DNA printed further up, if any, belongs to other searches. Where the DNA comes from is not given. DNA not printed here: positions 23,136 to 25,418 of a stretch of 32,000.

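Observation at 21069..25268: Accessory operon resembling a complete clamp loader (DnaX-like, delta-like, delta-prime-like) in a defence-island setting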

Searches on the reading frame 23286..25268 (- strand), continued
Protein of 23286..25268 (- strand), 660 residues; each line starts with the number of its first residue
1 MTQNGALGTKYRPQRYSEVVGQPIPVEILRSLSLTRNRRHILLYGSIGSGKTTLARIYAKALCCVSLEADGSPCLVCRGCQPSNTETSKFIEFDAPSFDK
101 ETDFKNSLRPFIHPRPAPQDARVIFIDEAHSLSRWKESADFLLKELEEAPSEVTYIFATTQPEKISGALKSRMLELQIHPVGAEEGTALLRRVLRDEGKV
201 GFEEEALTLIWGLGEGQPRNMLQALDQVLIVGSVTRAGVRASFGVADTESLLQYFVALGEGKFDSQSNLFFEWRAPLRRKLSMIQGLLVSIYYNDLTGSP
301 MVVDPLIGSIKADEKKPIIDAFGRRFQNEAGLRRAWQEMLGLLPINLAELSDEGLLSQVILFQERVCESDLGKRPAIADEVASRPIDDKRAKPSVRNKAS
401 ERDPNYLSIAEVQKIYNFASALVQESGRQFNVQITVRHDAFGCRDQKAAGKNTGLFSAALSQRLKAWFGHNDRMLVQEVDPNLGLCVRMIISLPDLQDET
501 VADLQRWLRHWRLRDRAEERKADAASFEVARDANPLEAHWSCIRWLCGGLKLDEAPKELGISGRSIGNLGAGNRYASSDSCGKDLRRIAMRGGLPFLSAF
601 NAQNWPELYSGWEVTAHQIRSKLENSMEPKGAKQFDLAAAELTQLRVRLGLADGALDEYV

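Call 15: find_encoding_contigs(protein=P0025, flank=10000, max_places=3)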
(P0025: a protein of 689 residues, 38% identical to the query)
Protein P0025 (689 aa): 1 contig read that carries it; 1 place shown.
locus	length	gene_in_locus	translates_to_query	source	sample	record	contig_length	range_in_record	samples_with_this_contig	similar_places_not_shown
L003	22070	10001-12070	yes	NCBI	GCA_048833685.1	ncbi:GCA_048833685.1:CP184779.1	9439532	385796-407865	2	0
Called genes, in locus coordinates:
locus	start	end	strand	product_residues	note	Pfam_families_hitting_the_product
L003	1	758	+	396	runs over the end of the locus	PF25919:BSH_CusB (faint), PF25917:BSH_RND, PF25973:BSH_CzcB (faint), PF25963:Beta-barrel_AAEA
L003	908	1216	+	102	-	-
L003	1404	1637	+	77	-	PF21834:DUF6894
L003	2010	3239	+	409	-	PF00155:Aminotran_1_2, PF00202:Aminotran_3 (faint), PF01053:Cys_Met_Meta_PP (faint)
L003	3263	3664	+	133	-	-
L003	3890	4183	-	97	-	PF01527:HTH_Tnp_1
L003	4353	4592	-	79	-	-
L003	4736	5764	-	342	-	-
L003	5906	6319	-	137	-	-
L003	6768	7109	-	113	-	PF11171:DUF2958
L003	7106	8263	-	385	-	PF20796:PDDEXK_13, PF22558:REase-ARP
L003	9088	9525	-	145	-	-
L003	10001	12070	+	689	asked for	PF05496:RuvB_N (faint), PF13177:DNA_pol3_delta2, PF00004:AAA, PF13173:AAA_14 (weak), PF13191:AAA_16 (weak), PF13401:AAA_22 (weak)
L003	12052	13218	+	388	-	-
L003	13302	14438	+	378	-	PF13177:DNA_pol3_delta2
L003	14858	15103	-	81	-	-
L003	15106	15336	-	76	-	-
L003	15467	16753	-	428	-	PF13356:Arm-DNA-bind_3, PF22022:Phage_int_M, PF00589:Phage_integrase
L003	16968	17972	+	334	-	PF16263:DUF4917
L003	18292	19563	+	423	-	PF00145:DNA_methylase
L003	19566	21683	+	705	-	-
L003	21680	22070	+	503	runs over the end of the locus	-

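Call 23: find_related_loci(query=A1, collection=genome_contigs, flank=10000)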
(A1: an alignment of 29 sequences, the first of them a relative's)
Query A1 (660 aa) in genome_contigs; peptide patterns used: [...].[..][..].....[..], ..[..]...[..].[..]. (x = any residue, [..] = any of these).
492 stretches matched a pattern; 15 encode a relative of the query (tblastn E <= 1e-3); 15 distinct loci.
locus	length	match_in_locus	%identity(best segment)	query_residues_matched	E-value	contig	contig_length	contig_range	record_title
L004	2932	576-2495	37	6-622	6e-123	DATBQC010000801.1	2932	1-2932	MAG TPA_asm: Methylobacter sp. isolate SMAG_U4093 k141_953393, whole genome shotgun sequence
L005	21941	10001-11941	37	2-639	2e-115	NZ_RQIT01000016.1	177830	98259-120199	Bradyrhizobium sp. RP6 NODE_16_length_177919_cov_28.6868, whole genome shotgun sequence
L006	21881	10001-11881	36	7-622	1e-112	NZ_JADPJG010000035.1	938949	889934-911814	Bradyrhizobium sp. 21 21_59, whole genome shotgun sequence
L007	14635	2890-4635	37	40-612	1e-109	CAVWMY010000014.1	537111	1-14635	MAG: uncultured Alphaproteobacteria bacterium isolate MFD09368.bin.1.213 genome assembly, contig: contig_8699, whole gen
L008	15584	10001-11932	33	7-622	5e-77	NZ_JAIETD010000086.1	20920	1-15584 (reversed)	MAG: Methylobacterium sp. isolate time.spades.CONCOCT.1kb_002 c_000000000074, whole genome shotgun sequence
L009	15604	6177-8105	32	1-620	2e-76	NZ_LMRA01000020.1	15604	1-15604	Methylobacterium sp. Leaf465 contig_27, whole genome shotgun sequence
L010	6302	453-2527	33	7-434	3e-63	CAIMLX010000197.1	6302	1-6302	MAG: uncultured Rhizobiales bacterium isolate Loclat_bin-01400 genome assembly, contig: bin-01400:197/280, whole genome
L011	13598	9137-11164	31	11-644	5e-63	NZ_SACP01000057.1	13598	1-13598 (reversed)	Methylobacterium oryzihabitans strain TER-1 NODE_57_length_13598_cov_51, whole genome shotgun sequence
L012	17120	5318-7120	28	10-614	5e-49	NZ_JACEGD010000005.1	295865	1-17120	Bradyrhizobium diversitatis strain CNPSo 4019 scaffold_4, whole genome shotgun sequence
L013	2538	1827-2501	39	1-228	8e-41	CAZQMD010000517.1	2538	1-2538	MAG TPA_asm: uncultured Afipia sp. isolate binchicken_co77_10 genome assembly, contig: NODE_39646_length_2538_cov_2.8082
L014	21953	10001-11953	32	7-614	7e-69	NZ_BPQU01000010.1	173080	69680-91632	Methylobacterium mesophilicum strain NBRC 15688 entry10, whole genome shotgun sequence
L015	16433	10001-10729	26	7-264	5e-10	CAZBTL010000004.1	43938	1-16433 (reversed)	MAG TPA_asm: uncultured bacterium isolate binchicken_co107_279 genome assembly, contig: NODE_2163_length_43938_cov_30.71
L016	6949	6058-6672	26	34-229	1e-6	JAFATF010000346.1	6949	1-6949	MAG: Acidobacteriota bacterium isolate CP_BM_ER_R9_5 BM_ER_R9_k147_1647616, whole genome shotgun sequence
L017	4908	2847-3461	24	34-229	2e-6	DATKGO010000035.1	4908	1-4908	MAG TPA_asm: Patescibacteria group bacterium isolate SMAG_U14553 k141_20512, whole genome shotgun sequence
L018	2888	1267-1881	25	34-229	5e-6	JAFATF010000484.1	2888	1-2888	MAG: Acidobacteriota bacterium isolate CP_BM_ER_R9_5 BM_ER_R9_k147_2452300, whole genome shotgun sequence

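Call 36: search_protein_families(library=pfam, proteins=[L008:8364-9941:+, L013:122-1705:+, L012:3747-5303:+, L002:8433-9227:+, L002:9554-9973:+, L003:9088-9525:-, L009:8267-10567:+, L012:7288-9627:+], max_evalue=0.01)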
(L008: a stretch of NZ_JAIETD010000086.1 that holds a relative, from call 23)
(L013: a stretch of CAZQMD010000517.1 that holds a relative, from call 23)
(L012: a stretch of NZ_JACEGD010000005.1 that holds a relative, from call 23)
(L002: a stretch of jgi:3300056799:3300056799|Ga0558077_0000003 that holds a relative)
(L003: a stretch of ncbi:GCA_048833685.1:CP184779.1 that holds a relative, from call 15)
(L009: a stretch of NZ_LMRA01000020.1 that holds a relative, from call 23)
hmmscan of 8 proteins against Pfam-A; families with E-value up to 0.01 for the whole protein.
L008:8364-9941:+ (525 aa): 3 families
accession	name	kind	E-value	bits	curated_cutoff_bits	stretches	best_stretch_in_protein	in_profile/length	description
PF00226.36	DnaJ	-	8.1e-11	42.3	27.8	1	6-56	2-54/63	DnaJ domain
PF05272.17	VapE-like_dom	-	1.5e-08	34.8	25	1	204-364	18-174/217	Virulence-associated protein E-like domain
PF19263.5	DUF5906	-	0.00027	22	27.6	1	245-351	5-114/114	Family of unknown function (DUF5906)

L013:122-1705:+ (527 aa): 3 families
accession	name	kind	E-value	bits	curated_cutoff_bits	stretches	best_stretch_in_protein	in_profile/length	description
PF00226.36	DnaJ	-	6.6e-09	36.2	27.8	1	18-64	6-54/63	DnaJ domain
PF05272.17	VapE-like_dom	-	1.1e-08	35.3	25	1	256-390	41-169/217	Virulence-associated protein E-like domain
PF19263.5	DUF5906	-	5.3e-06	27.5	27.6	1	273-382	3-114/114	Family of unknown function (DUF5906)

L012:3747-5303:+ (518 aa): 2 families
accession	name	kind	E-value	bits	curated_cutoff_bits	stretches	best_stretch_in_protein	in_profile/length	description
PF05272.17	VapE-like_dom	-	4.4e-11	43.1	25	1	196-317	53-169/217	Virulence-associated protein E-like domain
PF19263.5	DUF5906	-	4.6e-11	43.8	27.6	1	200-309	3-114/114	Family of unknown function (DUF5906)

L002:8433-9227:+ (264 aa): 0 families

L002:9554-9973:+ (139 aa): 0 families

L003:9088-9525:- (145 aa): 0 families

L009:8267-10567:+ (766 aa): 4 families
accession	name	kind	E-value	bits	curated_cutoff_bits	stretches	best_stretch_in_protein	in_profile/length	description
PF13177.12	DNA_pol3_delta2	-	7.4e-15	55.7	27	1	446-597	4-154/161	DNA polymerase III, delta subunit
PF00004.35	AAA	-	9.9e-05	23.2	21.2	1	464-595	1-123/131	ATPase family associated with various cellular activities (AAA)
PF13191.12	AAA_16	-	0.00019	22.4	32.6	1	441-485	2-48/167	AAA ATPase domain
PF07728.20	AAA_5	-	0.0023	18.4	22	0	464-485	2-23/139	AAA domain (dynein-related subfamily)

L012:7288-9627:+ (779 aa): 3 families
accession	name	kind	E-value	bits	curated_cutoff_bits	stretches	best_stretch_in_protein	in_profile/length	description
PF13177.12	DNA_pol3_delta2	-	1.7e-17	64.3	27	1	422-579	1-160/161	DNA polymerase III, delta subunit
PF13191.12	AAA_16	-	8.1e-05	23.6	32.6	0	422-465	4-49/167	AAA ATPase domain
PF07728.20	AAA_5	-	0.002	18.6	22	0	442-464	1-23/139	AAA domain (dynein-related subfamily)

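Call 42: predict_structure(alignment_id=A1)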
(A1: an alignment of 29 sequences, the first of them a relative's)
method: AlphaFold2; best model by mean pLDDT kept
length: 660 residues; sequences in the alignment: 29
mean_pLDDT: 85.1   pTM: 0.53
mean pLDDT of the five models: 85.1, 83.8, 83.2, 82.8, 80.4
residues with pLDDT >= 90: 323; 70-90: 272; 50-70: 30; < 50: 35
segments of 3 or more residues with pLDDT < 50: 1-3, 84-86, 376-400, 658-660
pLDDT, mean of each block of 10 residues (from residue 1): 67 94 95 93 93 95 93 90 64 93 92 81 95 90 92 95 93 95 94 92 91 91 93 88 83 95 93 91 92 86 84 92 86 88 76 86 88 54 30 35 81 91 91 95 89 92 85 93 92 89 90 83 89 85 93 79 83 82 65 79 86 91 64 80 89 57
secondary structure, 60 per line:
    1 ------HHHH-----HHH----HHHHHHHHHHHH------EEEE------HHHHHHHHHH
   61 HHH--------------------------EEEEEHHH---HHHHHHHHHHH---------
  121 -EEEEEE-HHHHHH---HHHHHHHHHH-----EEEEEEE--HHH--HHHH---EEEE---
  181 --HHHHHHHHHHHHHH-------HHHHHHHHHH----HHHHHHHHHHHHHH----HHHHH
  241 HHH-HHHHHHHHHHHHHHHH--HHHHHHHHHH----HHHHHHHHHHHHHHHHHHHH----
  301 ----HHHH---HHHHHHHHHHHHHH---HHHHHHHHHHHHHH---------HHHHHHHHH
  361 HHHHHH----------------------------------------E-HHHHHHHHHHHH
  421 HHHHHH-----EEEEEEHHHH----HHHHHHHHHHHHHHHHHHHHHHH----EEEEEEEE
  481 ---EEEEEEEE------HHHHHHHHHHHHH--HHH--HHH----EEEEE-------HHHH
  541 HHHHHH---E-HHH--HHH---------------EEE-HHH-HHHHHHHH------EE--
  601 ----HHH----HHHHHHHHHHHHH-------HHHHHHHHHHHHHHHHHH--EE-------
elements in order: H7-10 H23-34 E41-44 H51-63 E90-94 H101-111 E122-127 H129-134 H138-147 E153-159 H167-170 E174-177 H183-196 H204-213 H218-231 H236-243 H245-260 H263-272 H277-296 H305-308 H312-325 H329-342 H352-366 H409-426 E432-437 H438-441 H446-468 E473-480 E484-491 H498-510 E525-529 H537-546 E575-577 H583-590 H612-624 H632-649

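Call 44: fold_search(model_id=the predicted structure, library=pdb)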
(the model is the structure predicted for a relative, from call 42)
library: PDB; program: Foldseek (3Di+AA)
matches with E <= 10: 1397; with E <= 0.001: 590
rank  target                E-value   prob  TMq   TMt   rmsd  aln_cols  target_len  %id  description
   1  8giy_B                1.2e-16  1.00  0.43  0.73   5.5       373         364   28  E. coli clamp loader with closed clamp (released 2024-03-27)
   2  8gj0_B                4.4e-16  1.00  0.42  0.70   6.3       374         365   28  E. coli clamp loader with open clamp on primed template DNA (form 1) (released 2024-03-27)
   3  8giy_C                1.4e-15  1.00  0.42  0.71   5.5       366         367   28  E. coli clamp loader with closed clamp (released 2024-03-27)
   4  8vam_B                1.7e-15  1.00  0.43  0.73   5.2       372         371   28  Structure of the E. coli clamp loader bound to the beta clamp in a Semi-Open conformation (released 2024-03-27)
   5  8vat_B                2.7e-15  1.00  0.41  0.71   7.1       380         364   27  Structure of the E. coli clamp loader bound to the beta clamp in a Open-RNAp/t conformation (released 2024-03-27)
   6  8giy_D                3.1e-15  1.00  0.45  0.77   4.3       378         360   28  E. coli clamp loader with closed clamp (released 2024-03-27)
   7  8gj1_B                3.3e-15  1.00  0.41  0.69   7.0       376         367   27  E. coli clamp loader with open clamp on primed template DNA (form 2) (released 2024-03-27)
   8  8val_C                3.4e-15  1.00  0.42  0.70   5.4       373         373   28  Structure of the E. coli clamp loader bound to the beta clamp in a Open-DNAp/t conformation (released 2024-03-27)
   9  8val_B                3.7e-15  1.00  0.41  0.69   7.1       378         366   27  Structure of the E. coli clamp loader bound to the beta clamp in a Open-DNAp/t conformation (released 2024-03-27)
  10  8giz_B                4.3e-15  1.00  0.41  0.70   6.6       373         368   28  E. coli clamp loader with open clamp (released 2024-03-27)
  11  3glg_D                4.5e-15  1.00  0.45  0.76   4.8       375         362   26  Crystal Structure of a Mutant (gammaT157A) E. coli Clamp Loader Bound to Primer-Template DNA (released 2009-05-26)
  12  3glg_G                4.9e-15  1.00  0.41  0.67   7.3       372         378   26  Crystal Structure of a Mutant (gammaT157A) E. coli Clamp Loader Bound to Primer-Template DNA (released 2009-05-26)
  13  3glf_D                5.4e-15  1.00  0.44  0.76   4.8       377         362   26  Crystal Structure of the Ecoli Clamp Loader Bound to Primer-Template DNA (released 2009-05-26)
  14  8gj1_D                5.6e-15  1.00  0.44  0.73   5.2       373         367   28  E. coli clamp loader with open clamp on primed template DNA (form 2) (released 2024-03-27)
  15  3glf_G                6.1e-15  1.00  0.41  0.67   7.3       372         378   27  Crystal Structure of the Ecoli Clamp Loader Bound to Primer-Template DNA (released 2009-05-26)
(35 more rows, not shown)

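Call 46: find_encoding_contigs(protein=P0007, flank=10000, max_places=2)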
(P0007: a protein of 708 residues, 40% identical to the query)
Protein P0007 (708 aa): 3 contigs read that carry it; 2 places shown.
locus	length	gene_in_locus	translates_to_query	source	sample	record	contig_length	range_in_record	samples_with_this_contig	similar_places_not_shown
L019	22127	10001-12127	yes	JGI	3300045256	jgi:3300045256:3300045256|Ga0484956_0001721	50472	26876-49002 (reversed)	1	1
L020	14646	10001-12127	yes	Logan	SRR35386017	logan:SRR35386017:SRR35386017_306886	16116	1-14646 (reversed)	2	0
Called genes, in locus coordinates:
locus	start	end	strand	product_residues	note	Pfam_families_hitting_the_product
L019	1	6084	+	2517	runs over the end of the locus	PF13032:RNaseH_pPIWI_RE, PF13401:AAA_22 (weak)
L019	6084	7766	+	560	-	PF13671:AAA_33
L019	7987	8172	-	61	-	-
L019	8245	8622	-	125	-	-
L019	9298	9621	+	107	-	-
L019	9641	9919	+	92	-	-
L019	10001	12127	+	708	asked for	PF13177:DNA_pol3_delta2, PF13401:AAA_22 (weak), PF00004:AAA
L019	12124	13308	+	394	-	-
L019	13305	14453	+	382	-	PF13177:DNA_pol3_delta2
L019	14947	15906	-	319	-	PF20796:PDDEXK_13, PF22558:REase-ARP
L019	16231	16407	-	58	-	PF03736:EPTP (weak)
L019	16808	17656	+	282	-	-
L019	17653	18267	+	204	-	-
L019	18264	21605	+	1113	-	PF06114:Peptidase_M78 (weak), PF00580:UvrD-helicase, PF13245:AAA_19, PF13361:UvrD_C, PF13538:UvrD_C_2 (faint), PF12705:PDDEXK_1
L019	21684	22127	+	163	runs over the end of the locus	PF27055:BilA_UBL_2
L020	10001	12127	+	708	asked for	PF13177:DNA_pol3_delta2, PF13401:AAA_22 (weak), PF00004:AAA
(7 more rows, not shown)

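Call 47: find_encoding_contigs(protein=P0005, flank=10000, max_places=2)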
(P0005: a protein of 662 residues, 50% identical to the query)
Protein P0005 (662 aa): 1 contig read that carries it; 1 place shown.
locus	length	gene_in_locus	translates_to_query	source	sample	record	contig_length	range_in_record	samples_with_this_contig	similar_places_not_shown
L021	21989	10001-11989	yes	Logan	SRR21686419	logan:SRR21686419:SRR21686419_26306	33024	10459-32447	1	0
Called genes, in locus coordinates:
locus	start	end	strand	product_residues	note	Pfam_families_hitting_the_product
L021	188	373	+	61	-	PF14168:YjzC (weak)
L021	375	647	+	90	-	PF08980:DUF1883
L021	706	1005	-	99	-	PF00149:Metallophos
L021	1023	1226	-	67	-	-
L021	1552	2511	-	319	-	PF20796:PDDEXK_13, PF22558:REase-ARP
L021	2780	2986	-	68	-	-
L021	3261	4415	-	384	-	-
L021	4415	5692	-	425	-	-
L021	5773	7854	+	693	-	PF13177:DNA_pol3_delta2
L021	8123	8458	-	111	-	PF12599:DUF3768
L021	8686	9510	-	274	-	PF01068:DNA_ligase_A_M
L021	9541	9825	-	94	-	-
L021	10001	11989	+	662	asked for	PF05496:RuvB_N (weak), PF13191:AAA_16 (weak), PF13177:DNA_pol3_delta2, PF13401:AAA_22, PF00004:AAA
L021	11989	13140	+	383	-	-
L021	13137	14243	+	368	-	PF13177:DNA_pol3_delta2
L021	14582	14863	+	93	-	-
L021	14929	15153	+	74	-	-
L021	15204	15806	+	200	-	PF00857:Isochorismatase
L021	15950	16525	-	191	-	-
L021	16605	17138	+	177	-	PF06823:DUF1236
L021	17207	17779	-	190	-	-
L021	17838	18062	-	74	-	-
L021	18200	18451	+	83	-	-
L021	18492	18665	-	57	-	-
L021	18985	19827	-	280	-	PF02634:FdhD-NarQ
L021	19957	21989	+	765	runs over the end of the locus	PF00384:Molybdopterin, PF01568:Molydop_binding (faint)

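Call 48: find_encoding_contigs(protein=P0035, flank=10000, max_places=2)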
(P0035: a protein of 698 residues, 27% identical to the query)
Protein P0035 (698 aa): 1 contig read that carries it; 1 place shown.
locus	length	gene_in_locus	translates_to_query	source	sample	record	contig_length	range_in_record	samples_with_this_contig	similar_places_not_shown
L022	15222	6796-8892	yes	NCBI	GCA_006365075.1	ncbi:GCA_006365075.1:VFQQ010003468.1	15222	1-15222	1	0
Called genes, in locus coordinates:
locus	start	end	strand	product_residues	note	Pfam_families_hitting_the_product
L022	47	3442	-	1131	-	PF13482:RNase_H_2, PF13086:AAA_11 (weak), PF13245:AAA_19, PF13604:AAA_30, PF01443:Viral_helicase1 (faint), PF13087:AAA_12, PF13538:UvrD_C_2 (faint)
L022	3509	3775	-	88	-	-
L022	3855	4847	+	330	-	PF13280:WYL, PF25583:WCX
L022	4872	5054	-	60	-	PF12728:HTH_17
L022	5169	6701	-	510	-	-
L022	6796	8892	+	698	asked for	PF03215:Rad17 (faint), PF05496:RuvB_N (faint), PF13177:DNA_pol3_delta2, PF13191:AAA_16 (weak), PF00004:AAA, PF07728:AAA_5 (faint), PF13401:AAA_22 (faint)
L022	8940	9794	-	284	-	PF08401:ArdcN, PF18818:MPTase-PolyVal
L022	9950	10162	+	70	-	-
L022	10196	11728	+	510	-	PF02646:RmuC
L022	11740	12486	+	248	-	PF03372:Exo_endo_phos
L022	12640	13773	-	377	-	PF09851:SHOCT (weak)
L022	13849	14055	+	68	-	PF13560:HTH_31, PF12844:HTH_19, PF01381:HTH_3, PF13443:HTH_26 (weak)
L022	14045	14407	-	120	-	PF11171:DUF2958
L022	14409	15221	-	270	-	?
